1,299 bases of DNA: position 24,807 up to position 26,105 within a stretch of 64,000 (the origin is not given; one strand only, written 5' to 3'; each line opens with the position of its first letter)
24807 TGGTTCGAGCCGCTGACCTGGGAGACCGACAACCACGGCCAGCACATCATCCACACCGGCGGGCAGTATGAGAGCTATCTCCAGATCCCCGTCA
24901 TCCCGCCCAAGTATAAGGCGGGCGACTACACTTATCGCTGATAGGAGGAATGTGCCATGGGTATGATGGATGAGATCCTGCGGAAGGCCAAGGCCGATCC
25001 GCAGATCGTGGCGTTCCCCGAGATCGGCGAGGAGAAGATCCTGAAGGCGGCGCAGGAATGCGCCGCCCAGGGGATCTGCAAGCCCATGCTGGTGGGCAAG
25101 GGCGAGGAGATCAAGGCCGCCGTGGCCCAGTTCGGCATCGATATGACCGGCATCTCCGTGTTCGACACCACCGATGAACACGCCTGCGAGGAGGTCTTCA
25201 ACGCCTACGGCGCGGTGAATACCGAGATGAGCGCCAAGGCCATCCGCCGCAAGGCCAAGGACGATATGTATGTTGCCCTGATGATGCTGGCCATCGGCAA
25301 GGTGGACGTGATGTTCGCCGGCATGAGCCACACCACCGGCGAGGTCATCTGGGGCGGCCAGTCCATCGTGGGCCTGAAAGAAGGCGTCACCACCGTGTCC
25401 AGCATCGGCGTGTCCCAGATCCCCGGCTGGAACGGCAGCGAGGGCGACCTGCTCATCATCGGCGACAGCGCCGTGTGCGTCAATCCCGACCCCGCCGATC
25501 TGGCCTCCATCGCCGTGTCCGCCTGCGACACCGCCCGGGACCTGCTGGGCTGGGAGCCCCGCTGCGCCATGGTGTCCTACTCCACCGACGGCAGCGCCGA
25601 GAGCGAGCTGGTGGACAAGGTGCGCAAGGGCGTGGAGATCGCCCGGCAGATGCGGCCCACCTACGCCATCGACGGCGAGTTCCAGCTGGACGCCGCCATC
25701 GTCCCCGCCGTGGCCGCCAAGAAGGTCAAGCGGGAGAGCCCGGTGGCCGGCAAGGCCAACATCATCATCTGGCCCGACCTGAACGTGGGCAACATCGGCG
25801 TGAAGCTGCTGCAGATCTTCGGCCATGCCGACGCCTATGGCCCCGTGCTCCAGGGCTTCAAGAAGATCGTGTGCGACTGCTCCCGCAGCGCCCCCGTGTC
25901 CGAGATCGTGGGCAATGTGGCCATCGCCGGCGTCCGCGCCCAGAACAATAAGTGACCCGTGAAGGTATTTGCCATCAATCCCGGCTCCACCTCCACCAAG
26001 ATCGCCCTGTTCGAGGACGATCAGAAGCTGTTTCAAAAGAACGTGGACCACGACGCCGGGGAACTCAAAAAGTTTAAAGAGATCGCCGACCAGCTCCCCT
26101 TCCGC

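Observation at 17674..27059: Nine-gene operon joining a multi-cofactor reductase set to a carrier-protein / serine-hydrolase / phosphotransacylase / acyl-kinase cassette: candidate undescribed catabolic system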

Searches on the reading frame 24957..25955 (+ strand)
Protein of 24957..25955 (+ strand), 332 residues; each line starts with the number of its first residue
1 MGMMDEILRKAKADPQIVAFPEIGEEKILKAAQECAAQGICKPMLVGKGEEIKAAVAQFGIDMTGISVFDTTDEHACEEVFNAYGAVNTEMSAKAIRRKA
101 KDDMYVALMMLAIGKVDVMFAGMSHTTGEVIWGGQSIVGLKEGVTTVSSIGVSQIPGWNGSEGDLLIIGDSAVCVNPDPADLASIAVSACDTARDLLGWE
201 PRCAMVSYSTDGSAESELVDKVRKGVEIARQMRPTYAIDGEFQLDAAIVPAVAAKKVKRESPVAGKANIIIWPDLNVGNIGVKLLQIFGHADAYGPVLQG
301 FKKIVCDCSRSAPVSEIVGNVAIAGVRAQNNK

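Call 4: search_protein_families(library=pfam, proteins=[window:24957-25955:+], max_evalue=0.01)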
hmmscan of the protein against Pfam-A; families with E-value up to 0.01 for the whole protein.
window:24957-25955:+ (332 aa): 1 family
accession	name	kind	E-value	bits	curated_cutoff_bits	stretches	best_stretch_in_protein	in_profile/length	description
PF01515.24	PTA_PTB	-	3.7e-86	289.9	24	1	3-324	2-318/319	Phosphate acetyl/butaryl transferase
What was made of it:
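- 24957..25955 (+): G: Pta-type phosphotransacylase. Proposed reaction: acyl-S-ACP + Pi -> acyl-phosphate. PTA_PTB 3.7e-86 (call 4).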

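Call 5: search_protein_families(library=ncbifam, proteins=[window:24957-25955:+], max_evalue=0.01)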
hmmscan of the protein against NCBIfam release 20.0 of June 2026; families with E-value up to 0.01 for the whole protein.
window:24957-25955:+ (332 aa): 11 families
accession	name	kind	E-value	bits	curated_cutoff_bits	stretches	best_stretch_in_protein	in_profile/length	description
NF007233.1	PRK09653.1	subfamily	3.4e-79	266.7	310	1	3-327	1-318/319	phosphotransacetylase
NF004167.0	PRK05632.1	equivalog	2.8e-74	251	418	1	6-331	388-706/708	phosphate acetyltransferase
TIGR00651.1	pta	equivalog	3e-74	250.2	311.2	1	19-323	2-302/304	phosphate acetyltransferase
NF009501.0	PRK12861.1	subfamily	5.6e-29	100.7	1178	1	17-330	450-762/764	NADP-dependent malic enzyme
NF008852.0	PRK11890.1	subfamily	1.8e-25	89.7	413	2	107-330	88-305/315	phosphate acetyltransferase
NF004472.0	PRK05805.1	subfamily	2.3e-24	86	399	2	103-331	79-301/302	phosphate butyryltransferase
NF006045.0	PRK08190.1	subfamily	3e-22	79.1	282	2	107-330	242-459/467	bifunctional enoyl-CoA hydratase/phosphate acetyltransferase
TIGR02706.1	P_butyryltrans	equivalog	1.4e-19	70.3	410.5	2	103-326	75-292/294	phosphate butyryltransferase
NF005837.0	PRK07742.1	equivalog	2.2e-13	50.2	409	1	7-328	6-297/299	phosphate butyryltransferase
TIGR02709.1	branched_ptb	equivalog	3.1e-09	36.9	475.15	1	111-312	64-256/271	branched-chain phosphotransacylase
TIGR03270.1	methan_mark_4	hypoth_equivalog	0.0005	19.5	190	1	260-317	140-197/204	methanogenesis marker protein Mmp4/MtxX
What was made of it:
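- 24957..25955 (+): Below the Pta equivalog cutoff, 250 against 311 (call 5).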

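Call 46: search_solved_structures(query=window:24957-25955:+, max_evalue=1e-20, show_alignments=1)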
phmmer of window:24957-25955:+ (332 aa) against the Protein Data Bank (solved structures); distinct sequences matched with E-value up to 1e-20: 18.
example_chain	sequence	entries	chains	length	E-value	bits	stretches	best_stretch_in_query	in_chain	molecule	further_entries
1vmi_A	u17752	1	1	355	6.1e-55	190.1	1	13-329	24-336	putative phosphate acetyltransferase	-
8fir_A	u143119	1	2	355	7.5e-54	186.5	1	5-328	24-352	Phosphate acetyltransferase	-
6iow_A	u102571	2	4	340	3.4e-53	184.4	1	3-326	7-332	Phosphotransacetylase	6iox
1qzt_A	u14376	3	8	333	5.9e-53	183.5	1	4-328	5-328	Phosphate acetyltransferase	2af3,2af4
1td9_A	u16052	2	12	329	4.2e-52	180.8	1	14-323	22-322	Phosphate acetyltransferase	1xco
1r5j_A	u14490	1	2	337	1e-49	172.9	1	16-322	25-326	putative phosphotransacetylase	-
7t88_A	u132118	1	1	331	9.8e-45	156.5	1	7-328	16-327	Phosphate acetyltransferase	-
4e4r_A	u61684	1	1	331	5.4e-42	147.5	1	17-319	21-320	Phosphate acetyltransferase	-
9ks0_E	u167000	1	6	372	4.9e-34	121.4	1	4-330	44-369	NADP-dependent malic enzyme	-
8jzo_A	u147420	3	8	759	2.9e-33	118.9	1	4-330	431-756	NADP-dependent malic enzyme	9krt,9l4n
9krw_A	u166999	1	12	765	2.9e-33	118.8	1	4-330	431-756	NADP-dependent malic enzyme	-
6znr_A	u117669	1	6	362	3e-32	115.5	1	16-329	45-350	Malate dehydrogenase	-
6znu_A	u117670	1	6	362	4.8e-32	114.9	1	16-329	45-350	Malate dehydrogenase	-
6zne_A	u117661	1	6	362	4.9e-32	114.8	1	16-329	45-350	Malate dehydrogenase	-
6zn9_C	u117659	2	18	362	5.6e-32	114.6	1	16-329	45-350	Malate dehydrogenase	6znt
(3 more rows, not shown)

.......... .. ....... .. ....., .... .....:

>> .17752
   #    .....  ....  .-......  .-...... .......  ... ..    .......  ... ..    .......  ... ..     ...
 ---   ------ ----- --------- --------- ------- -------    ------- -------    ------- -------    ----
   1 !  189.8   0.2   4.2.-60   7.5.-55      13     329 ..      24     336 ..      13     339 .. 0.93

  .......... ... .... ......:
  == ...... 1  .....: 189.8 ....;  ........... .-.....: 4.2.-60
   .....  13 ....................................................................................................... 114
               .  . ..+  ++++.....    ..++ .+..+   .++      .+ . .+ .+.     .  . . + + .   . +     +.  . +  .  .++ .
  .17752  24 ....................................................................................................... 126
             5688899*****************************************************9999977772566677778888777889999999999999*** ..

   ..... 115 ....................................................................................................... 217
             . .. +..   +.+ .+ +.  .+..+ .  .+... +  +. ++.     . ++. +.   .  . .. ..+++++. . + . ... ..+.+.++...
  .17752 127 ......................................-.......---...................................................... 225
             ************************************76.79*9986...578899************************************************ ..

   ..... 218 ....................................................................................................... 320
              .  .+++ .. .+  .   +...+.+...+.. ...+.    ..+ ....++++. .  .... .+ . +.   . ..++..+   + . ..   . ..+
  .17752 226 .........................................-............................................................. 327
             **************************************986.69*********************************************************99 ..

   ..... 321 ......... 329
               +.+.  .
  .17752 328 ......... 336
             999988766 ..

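Call 64: search_solved_structures(query=window:24957-25955:+, max_evalue=1e-50, show_alignments=4)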
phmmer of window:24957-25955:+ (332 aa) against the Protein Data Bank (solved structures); distinct sequences matched with E-value up to 1e-50: 5.
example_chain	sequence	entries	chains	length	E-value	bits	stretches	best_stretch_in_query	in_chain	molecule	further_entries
1vmi_A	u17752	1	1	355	6.1e-55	190.1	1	13-329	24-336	putative phosphate acetyltransferase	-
8fir_A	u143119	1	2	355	7.5e-54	186.5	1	5-328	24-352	Phosphate acetyltransferase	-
6iow_A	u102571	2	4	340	3.4e-53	184.4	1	3-326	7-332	Phosphotransacetylase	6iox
1qzt_A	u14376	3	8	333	5.9e-53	183.5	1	4-328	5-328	Phosphate acetyltransferase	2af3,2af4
1td9_A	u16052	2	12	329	4.2e-52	180.8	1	14-323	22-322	Phosphate acetyltransferase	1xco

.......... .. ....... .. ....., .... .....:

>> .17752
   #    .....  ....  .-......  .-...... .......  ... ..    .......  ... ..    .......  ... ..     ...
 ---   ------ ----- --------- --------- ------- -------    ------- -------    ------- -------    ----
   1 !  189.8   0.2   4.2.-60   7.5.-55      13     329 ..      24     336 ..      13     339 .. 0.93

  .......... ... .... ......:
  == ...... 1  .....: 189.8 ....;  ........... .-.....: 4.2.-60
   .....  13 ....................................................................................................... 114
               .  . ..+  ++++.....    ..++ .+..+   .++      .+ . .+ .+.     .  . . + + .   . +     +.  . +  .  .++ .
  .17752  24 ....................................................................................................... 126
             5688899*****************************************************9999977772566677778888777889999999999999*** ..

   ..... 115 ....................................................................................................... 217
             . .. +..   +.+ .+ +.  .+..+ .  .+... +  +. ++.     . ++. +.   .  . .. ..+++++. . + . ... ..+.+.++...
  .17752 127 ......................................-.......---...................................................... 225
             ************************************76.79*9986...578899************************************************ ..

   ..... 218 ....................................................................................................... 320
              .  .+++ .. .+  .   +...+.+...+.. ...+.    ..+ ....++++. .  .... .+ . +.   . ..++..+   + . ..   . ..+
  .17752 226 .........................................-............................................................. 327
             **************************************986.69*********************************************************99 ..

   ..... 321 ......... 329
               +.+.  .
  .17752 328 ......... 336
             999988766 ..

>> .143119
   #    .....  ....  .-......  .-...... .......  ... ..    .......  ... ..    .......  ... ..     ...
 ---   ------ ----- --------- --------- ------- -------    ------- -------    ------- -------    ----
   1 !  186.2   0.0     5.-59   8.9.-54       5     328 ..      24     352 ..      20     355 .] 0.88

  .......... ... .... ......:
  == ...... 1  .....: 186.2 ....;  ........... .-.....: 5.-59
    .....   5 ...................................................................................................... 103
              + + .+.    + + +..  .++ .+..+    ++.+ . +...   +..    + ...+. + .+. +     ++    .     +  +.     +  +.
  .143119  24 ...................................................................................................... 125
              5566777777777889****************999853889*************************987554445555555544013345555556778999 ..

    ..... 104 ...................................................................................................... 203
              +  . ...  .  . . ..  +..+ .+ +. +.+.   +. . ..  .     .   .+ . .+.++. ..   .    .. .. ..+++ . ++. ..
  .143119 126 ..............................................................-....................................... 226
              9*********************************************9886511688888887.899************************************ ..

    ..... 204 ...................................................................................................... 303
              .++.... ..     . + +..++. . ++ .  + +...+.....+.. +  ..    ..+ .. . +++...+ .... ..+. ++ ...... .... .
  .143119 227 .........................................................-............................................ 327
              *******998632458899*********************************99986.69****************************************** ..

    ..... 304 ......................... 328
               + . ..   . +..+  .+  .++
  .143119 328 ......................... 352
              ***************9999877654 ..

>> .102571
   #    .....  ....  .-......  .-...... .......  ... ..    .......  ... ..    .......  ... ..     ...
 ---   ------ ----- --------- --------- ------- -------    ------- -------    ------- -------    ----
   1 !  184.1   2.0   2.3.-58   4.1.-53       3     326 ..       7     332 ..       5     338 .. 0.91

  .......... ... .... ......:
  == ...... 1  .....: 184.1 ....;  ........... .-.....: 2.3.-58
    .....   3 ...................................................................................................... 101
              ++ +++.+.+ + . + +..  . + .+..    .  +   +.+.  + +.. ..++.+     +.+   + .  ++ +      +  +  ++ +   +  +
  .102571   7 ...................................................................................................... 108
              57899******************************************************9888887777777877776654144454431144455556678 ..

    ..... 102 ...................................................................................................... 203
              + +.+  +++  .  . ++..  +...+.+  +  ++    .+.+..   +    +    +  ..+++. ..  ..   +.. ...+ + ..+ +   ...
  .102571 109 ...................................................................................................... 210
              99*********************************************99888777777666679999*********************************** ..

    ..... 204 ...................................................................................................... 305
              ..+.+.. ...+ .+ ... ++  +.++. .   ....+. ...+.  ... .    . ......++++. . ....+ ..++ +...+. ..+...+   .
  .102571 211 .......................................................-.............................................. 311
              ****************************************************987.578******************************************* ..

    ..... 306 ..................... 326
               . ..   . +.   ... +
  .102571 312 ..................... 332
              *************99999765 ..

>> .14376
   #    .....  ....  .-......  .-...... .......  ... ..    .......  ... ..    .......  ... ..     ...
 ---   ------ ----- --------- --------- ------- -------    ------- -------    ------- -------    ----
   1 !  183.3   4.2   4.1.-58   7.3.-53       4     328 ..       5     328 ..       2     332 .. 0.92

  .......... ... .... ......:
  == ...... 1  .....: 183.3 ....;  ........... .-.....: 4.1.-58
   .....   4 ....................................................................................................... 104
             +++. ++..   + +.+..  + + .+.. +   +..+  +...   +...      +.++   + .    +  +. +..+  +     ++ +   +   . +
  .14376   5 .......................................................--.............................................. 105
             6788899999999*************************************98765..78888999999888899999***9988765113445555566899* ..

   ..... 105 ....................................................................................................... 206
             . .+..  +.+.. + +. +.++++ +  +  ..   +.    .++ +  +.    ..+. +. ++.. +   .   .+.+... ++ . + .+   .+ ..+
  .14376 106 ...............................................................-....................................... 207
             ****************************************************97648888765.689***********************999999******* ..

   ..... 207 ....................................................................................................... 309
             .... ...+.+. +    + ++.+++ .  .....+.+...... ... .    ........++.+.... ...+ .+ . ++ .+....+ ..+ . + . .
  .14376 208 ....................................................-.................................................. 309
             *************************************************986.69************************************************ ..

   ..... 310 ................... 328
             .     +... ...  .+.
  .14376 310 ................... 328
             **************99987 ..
